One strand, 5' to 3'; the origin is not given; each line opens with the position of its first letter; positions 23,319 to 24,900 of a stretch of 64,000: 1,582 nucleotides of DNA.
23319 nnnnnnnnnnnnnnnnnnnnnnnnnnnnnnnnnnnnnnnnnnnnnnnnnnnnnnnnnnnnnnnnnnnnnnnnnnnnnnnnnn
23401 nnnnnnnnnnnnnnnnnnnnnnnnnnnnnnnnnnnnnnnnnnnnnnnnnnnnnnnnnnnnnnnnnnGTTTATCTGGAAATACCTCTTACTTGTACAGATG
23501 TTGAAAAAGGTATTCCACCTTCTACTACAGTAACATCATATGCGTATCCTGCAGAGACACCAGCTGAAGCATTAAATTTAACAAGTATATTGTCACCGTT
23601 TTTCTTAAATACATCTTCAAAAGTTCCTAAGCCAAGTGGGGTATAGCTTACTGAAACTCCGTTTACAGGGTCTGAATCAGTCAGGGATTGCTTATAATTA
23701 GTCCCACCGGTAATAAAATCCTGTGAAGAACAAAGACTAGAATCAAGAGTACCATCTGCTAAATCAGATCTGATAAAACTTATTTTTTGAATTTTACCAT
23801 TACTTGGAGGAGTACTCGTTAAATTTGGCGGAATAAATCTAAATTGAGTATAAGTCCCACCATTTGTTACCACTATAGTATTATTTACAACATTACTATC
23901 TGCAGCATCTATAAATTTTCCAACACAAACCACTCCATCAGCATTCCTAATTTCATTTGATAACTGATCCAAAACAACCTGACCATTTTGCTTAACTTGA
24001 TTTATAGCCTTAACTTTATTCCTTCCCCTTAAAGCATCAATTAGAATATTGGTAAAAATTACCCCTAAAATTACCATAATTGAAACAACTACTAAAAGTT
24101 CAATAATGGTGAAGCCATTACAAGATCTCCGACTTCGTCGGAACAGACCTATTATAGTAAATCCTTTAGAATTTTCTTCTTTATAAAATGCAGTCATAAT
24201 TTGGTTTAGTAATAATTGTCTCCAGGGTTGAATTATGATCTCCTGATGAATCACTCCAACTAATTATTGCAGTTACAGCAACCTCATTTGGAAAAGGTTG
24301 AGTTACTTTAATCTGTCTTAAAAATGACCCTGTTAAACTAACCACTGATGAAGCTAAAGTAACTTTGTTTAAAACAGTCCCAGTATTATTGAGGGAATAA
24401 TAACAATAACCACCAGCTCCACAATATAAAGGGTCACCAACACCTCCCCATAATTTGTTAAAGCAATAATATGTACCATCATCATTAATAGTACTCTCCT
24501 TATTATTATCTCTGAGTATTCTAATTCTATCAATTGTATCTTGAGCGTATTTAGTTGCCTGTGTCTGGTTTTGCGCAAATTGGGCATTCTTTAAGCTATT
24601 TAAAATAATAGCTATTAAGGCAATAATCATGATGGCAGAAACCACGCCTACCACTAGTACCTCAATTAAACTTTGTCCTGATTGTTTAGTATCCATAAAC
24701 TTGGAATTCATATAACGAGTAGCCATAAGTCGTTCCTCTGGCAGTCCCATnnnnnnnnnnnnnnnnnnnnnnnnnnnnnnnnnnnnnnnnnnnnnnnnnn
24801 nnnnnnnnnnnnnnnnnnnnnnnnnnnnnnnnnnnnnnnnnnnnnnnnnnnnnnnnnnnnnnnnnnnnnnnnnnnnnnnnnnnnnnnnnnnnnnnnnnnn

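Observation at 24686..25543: Type IV pilin fused to two tandem discoidin (F5/8 type C, CBM32-like) lectin domains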

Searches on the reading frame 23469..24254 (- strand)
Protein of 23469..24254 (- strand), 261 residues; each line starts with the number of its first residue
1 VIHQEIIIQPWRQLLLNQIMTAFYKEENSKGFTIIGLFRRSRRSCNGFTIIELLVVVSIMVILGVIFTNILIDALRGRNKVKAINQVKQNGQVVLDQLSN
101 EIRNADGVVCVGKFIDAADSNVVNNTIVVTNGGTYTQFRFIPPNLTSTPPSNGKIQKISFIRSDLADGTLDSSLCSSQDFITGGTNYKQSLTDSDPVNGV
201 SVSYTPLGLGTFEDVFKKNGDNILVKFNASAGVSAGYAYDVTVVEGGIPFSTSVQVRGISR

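Call 3: search_protein_families(library=pfam, proteins=[window:23469-24254:-], max_evalue=0.01)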
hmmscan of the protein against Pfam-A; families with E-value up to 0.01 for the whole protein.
window:23469-24254:- (261 aa): 1 family
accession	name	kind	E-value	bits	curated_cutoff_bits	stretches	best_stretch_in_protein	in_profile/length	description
PF07963.17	N_methyl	-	3.7e-06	26.7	21.2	1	42-66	1-25/27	Prokaryotic N-terminal methylation motif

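Call 63: search_protein_families(library=ncbifam, proteins=[window:23469-24254:-], max_evalue=1)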
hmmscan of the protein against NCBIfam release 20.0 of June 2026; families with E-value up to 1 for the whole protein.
window:23469-24254:- (261 aa): 11 families
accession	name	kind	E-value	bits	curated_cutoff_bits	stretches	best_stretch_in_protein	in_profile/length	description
TIGR02532.1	IV_pilin_GFxxxE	domain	0.00022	20.9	16.3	1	46-66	2-22/24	prepilin-type N-terminal cleavage/methylation domain-containing protein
TIGR02599.1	TIGR02599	subfamily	0.00028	20.3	256.5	1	47-105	1-59/361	Verru_Chthon cassette protein C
NF041002.1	pilin_ComGF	equivalog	0.0023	18.2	80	1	46-107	2-61/139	competence type IV pilus minor pilin ComGF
NF040982.1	ComGD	equivalog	0.0089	16.4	70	1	46-86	2-42/139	competence type IV pilus minor pilin ComGD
NF007862.0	PRK10574.1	equivalog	0.0099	16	138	1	46-66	5-25/145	prepilin peptidase-dependent pilin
NF038304.1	EPS_HpsC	equivalog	0.015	14.9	200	1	41-103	16-78/318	hormogonium polysaccharide secretion pseudopilin HpsC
TIGR01708.2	typeII_sec_gspH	equivalog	0.017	15.1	80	1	46-70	2-23/169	type II secretion system minor pseudopilin GspH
NF007800.0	PRK10506.1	equivalog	0.034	14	158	1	43-65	6-28/163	prepilin peptidase-dependent protein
NF041775.1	typeIV_PilA_Myxo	equivalog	0.041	13.8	400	1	45-69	10-34/214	type IV pilin protein PilA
NF041013.1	T4P_ComGE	equivalog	0.053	13.6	49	1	44-67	2-25/83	competence type IV pilus minor pilin ComGE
TIGR01710.1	typeII_sec_gspG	equivalog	0.055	13.5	88.85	1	47-87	2-42/134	type II secretion system major pseudopilin GspG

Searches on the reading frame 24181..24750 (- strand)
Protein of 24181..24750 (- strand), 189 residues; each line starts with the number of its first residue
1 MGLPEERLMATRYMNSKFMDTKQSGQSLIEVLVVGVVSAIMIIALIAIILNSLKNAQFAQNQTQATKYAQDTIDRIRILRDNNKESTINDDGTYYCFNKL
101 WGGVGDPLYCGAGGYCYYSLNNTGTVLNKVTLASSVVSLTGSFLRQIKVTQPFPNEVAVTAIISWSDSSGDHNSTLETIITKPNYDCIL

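Call 3: search_protein_families(library=pfam, proteins=[window:24181-24750:-], max_evalue=0.01)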
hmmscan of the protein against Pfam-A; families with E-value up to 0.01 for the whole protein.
window:24181-24750:- (189 aa): 0 families

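Call 63: search_protein_families(library=ncbifam, proteins=[window:24181-24750:-], max_evalue=1)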
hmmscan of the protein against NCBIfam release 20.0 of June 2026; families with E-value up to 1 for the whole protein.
window:24181-24750:- (189 aa): 12 families
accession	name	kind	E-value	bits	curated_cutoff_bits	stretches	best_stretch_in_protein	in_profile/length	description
TIGR02523.1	type_IV_pilV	equivalog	5.7e-11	43.1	52.2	1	23-93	1-71/139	type IV pilus modification protein PilV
NF038304.1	EPS_HpsC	equivalog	0.0011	18.6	200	1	15-75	12-72/318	hormogonium polysaccharide secretion pseudopilin HpsC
NF047828.1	T3SSXpsI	equivalog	0.0012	18.9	150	1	23-80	1-58/132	type II secretion system protein XpsI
NF041013.1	T4P_ComGE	equivalog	0.0022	18.1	49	1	23-98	3-79/83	competence type IV pilus minor pilin ComGE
TIGR02598.1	TIGR02598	subfamily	0.016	15.4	51.4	1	26-149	2-119/151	Verru_Chthon cassette protein B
NF006283.1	PRK08455.1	equivalog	0.023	14.3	187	1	20-73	11-64/182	flagellar basal body-associated protein FliL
NF007848.0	PRK10557.1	equivalog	0.024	13.9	120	1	17-64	4-50/192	prepilin peptidase-dependent protein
NF037980.1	T2SS_GspK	equivalog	0.037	13.6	130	1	23-85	1-64/307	type II secretion system minor pseudopilin GspK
NF040982.1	ComGD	equivalog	0.039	14.4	70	1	25-71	3-52/139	competence type IV pilus minor pilin ComGD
NF007800.0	PRK10506.1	equivalog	0.073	12.9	158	1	20-97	5-81/163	prepilin peptidase-dependent protein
TIGR01707.1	gspI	equivalog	0.097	13.2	44.35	1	25-75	1-51/101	type II secretion system minor pseudopilin GspI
NF002924.0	PRK03562.1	equivalog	0.14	10.6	752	1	10-68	131-189/623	glutathione-regulated potassium-efflux system protein KefC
